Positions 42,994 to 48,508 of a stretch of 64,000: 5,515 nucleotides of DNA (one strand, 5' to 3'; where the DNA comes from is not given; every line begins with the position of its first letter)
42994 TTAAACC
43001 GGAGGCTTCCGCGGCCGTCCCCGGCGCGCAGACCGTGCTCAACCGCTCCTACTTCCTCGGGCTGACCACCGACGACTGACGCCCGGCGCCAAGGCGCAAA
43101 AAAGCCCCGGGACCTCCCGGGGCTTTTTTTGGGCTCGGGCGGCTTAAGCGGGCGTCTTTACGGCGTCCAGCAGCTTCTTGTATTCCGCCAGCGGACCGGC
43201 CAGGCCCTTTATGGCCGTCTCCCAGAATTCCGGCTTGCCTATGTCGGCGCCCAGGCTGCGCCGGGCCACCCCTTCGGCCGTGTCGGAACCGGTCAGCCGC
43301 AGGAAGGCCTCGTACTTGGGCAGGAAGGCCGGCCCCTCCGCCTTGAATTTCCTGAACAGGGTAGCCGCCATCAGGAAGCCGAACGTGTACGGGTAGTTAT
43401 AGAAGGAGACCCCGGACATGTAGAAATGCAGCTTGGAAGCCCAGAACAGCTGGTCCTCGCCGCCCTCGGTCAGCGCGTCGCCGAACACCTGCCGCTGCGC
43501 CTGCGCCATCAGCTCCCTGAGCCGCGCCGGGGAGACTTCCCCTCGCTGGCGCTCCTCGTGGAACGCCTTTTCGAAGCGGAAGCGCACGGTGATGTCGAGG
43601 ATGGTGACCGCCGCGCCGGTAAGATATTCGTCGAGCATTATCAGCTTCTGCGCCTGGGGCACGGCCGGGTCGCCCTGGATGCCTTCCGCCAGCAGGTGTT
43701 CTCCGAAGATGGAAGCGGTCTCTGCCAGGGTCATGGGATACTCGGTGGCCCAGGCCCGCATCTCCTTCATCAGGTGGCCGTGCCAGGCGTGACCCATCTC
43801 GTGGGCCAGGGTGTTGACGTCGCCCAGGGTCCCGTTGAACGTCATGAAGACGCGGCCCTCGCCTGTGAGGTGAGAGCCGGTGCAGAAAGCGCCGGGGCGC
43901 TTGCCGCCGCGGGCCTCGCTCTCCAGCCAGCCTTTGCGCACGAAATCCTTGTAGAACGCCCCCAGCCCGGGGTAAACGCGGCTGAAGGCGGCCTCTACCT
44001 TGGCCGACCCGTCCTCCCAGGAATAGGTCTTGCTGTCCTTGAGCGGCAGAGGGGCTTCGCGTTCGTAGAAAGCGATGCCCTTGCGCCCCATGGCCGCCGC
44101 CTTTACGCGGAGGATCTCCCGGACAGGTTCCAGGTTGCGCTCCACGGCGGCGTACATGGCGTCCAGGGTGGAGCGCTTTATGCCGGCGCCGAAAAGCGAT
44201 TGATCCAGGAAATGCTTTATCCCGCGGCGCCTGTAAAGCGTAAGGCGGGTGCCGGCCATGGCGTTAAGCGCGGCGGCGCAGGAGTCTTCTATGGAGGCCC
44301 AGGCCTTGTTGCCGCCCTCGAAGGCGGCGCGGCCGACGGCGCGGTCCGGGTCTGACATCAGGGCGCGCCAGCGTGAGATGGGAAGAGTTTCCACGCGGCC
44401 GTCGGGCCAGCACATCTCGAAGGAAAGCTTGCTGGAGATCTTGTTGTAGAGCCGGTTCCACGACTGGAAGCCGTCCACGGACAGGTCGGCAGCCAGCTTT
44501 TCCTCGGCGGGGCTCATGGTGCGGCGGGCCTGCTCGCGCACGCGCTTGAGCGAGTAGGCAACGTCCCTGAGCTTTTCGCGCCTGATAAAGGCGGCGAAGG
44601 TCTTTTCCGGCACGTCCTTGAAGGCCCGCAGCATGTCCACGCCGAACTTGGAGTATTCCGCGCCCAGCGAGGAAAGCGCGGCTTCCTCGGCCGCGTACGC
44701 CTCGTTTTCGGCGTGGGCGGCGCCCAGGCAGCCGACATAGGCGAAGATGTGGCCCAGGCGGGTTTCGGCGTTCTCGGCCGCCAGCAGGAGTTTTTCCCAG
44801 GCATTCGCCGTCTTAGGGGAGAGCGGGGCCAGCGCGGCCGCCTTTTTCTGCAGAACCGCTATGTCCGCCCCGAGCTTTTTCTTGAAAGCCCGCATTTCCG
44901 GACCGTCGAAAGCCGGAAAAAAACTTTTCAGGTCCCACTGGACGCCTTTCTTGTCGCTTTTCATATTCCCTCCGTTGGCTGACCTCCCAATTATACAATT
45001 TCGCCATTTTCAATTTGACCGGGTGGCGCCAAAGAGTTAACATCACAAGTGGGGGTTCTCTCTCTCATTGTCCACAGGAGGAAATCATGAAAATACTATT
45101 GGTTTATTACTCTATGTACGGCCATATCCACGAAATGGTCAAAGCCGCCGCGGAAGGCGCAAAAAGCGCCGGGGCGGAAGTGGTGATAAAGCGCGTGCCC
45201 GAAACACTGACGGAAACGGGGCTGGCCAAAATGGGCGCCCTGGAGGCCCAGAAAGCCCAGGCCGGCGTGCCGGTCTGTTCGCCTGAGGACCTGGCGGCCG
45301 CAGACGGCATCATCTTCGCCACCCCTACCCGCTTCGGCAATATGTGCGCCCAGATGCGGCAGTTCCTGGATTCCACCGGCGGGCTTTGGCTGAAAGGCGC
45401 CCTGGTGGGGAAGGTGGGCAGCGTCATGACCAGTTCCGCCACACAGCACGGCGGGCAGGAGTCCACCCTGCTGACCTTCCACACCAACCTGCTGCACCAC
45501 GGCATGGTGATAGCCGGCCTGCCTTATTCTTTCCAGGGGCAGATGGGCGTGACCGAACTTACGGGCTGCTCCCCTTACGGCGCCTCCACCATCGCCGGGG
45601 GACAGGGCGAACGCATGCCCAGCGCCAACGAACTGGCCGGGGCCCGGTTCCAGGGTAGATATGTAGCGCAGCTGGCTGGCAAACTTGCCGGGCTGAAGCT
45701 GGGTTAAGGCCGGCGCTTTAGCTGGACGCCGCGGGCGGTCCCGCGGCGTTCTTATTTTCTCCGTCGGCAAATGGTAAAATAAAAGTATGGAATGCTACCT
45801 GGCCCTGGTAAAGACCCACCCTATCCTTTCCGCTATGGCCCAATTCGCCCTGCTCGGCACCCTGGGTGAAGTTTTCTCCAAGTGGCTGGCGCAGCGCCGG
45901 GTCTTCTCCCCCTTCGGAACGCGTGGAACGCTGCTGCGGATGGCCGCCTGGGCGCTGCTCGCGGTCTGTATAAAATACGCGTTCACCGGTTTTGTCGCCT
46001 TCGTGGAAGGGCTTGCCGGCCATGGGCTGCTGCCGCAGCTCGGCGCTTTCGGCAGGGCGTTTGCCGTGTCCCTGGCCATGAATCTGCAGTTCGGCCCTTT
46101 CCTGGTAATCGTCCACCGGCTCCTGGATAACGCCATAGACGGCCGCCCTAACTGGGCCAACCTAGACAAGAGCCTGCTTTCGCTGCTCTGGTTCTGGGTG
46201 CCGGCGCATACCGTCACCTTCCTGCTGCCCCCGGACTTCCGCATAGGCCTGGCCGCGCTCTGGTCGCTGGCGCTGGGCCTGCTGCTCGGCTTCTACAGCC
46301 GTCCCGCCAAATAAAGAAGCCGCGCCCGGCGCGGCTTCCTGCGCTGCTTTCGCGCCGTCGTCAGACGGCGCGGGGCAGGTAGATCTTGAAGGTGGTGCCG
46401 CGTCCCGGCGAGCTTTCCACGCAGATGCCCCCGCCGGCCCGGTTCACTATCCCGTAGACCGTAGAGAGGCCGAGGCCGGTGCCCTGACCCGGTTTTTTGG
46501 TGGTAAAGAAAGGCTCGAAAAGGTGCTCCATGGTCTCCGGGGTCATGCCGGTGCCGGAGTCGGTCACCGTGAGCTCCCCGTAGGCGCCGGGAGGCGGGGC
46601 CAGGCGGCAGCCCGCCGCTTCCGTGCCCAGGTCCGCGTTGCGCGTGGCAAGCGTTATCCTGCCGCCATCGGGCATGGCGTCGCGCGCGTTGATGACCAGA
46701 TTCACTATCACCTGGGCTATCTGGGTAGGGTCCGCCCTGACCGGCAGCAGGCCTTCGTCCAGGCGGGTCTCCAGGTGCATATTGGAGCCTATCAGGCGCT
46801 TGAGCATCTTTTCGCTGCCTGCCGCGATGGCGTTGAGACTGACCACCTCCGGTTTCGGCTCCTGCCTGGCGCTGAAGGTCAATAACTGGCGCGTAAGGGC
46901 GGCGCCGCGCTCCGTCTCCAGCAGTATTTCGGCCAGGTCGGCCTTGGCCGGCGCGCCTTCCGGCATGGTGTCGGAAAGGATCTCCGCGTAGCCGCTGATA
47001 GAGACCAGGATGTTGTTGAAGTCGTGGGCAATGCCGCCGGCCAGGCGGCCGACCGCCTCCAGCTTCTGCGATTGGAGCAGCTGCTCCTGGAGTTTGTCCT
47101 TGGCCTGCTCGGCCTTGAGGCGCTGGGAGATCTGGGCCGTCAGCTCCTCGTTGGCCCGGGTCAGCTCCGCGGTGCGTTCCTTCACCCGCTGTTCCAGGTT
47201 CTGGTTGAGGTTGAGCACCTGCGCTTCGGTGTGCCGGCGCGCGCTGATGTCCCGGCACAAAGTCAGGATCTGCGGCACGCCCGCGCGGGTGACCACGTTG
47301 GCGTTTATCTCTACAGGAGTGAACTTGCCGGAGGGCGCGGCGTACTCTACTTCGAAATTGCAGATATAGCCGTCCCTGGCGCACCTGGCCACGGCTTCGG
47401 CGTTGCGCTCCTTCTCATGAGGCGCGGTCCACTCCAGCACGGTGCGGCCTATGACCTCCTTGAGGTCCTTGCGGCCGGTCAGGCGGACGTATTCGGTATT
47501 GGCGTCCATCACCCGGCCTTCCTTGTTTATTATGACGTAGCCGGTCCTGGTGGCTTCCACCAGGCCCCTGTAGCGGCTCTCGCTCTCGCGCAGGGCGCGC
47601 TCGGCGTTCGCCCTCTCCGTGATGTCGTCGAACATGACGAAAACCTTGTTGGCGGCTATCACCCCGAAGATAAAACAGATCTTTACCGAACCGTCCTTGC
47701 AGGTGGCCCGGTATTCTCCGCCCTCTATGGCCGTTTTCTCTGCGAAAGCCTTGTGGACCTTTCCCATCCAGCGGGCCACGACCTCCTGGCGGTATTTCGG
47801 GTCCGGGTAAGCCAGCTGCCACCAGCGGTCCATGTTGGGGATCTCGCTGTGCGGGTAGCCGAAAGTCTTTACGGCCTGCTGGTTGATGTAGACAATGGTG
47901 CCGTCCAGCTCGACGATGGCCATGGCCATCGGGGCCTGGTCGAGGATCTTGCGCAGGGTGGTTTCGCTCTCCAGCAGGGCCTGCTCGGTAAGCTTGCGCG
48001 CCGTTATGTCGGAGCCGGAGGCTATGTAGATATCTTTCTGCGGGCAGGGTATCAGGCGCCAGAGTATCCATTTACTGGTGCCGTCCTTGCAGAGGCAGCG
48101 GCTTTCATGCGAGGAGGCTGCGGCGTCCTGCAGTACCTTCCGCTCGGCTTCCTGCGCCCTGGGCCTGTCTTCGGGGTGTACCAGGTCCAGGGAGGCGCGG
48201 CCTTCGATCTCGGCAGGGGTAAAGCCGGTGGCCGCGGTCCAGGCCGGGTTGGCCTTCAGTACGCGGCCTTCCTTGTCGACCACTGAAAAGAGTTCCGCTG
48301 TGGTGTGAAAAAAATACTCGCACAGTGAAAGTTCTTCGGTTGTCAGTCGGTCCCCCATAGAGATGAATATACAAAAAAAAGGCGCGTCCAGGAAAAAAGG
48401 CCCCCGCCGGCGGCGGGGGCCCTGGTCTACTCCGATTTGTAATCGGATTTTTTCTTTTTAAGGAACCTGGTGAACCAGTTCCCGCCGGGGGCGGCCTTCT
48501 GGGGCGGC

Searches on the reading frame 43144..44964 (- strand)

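Call 45: search_protein_families(library=pfam, proteins=[window:43144-44964:-], max_evalue=0.001)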
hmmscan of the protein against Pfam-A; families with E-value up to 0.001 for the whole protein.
window:43144-44964:- (606 aa): 2 families
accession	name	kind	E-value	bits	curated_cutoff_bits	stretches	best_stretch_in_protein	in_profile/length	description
PF01432.26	Peptidase_M3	-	6.8e-29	101.9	27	1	202-575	2-446/457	Peptidase family M3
PF08439.15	Peptidase_M3_N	-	1.1e-13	51.6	25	1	118-182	5-70/70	Oligopeptidase F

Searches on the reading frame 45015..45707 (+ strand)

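Call 45: search_protein_families(library=pfam, proteins=[window:45015-45707:+], max_evalue=0.001)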
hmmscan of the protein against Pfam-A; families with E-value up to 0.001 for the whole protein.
window:45015-45707:+ (230 aa): 3 families
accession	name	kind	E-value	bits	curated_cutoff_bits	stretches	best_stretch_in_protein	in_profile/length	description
PF03358.20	FMN_red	-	6e-13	49.1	24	1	25-167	1-140/152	NADPH-dependent FMN reductase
PF00258.30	Flavodoxin_1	-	4.2e-07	30.7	25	1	29-151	1-131/143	Flavodoxin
PF02525.22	Flavodoxin_2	-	1.8e-06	28.2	27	1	25-140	1-133/198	Flavodoxin-like fold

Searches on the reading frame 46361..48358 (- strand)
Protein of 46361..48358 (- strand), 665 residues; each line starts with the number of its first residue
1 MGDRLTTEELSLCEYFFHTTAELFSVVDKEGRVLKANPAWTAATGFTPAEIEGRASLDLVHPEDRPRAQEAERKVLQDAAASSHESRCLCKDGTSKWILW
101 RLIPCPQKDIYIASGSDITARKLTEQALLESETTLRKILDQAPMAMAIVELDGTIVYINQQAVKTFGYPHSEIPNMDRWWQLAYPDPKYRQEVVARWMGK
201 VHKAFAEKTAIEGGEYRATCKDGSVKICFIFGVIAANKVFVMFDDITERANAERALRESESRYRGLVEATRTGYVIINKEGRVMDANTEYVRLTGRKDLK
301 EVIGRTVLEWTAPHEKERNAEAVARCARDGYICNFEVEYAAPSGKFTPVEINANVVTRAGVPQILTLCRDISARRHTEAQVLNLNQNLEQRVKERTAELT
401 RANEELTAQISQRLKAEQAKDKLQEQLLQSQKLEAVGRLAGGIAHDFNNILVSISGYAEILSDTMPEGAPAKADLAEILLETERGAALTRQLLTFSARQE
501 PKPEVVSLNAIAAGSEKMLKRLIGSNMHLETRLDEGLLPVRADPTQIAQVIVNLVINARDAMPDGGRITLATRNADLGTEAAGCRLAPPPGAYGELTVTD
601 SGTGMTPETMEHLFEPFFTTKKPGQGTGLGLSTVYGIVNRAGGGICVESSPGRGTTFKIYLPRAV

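Call 45: search_protein_families(library=pfam, proteins=[window:46361-48358:-], max_evalue=0.001)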
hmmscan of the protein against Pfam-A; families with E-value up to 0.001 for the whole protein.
window:46361-48358:- (665 aa): 10 families
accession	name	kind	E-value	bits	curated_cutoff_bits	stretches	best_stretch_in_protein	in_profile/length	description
PF08448.16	PAS_4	-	1.9e-31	108.9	23.1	3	22-122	6-109/110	PAS fold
PF00989.32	PAS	-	9.1e-30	103.4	22.6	3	17-101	7-92/113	PAS fold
PF13426.13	PAS_9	-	2.2e-26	92.5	27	3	26-119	6-102/103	PAS domain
PF08447.18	PAS_3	-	7.2e-25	87.5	25.6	2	34-104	2-74/89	PAS fold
PF02518.31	HATPase_c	-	2e-23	83.4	26.4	1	543-663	2-109/111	Histidine kinase-, DNA gyrase B-, and HSP90-like ATPase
PF13188.13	PAS_8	-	4.2e-20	71.3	21.8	2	135-185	3-52/65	PAS domain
PF00512.31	HisKA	-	1.7e-08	34.8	26.9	1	437-499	3-64/66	His Kinase A (phospho-acceptor) domain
PF10090.15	HPTransfase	-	8.3e-05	22.8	22.9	1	544-609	29-98/123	Histidine phosphotransferase C-terminal domain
PF01576.24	Myosin_tail_1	-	0.00015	20.2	38.1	1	363-432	806-875/1081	Myosin tail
PF24820.1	Diguanyl_cycl_sensor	-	0.00033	21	28.1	0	145-173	8-36/109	Diguanylate cyclase-like sensor domain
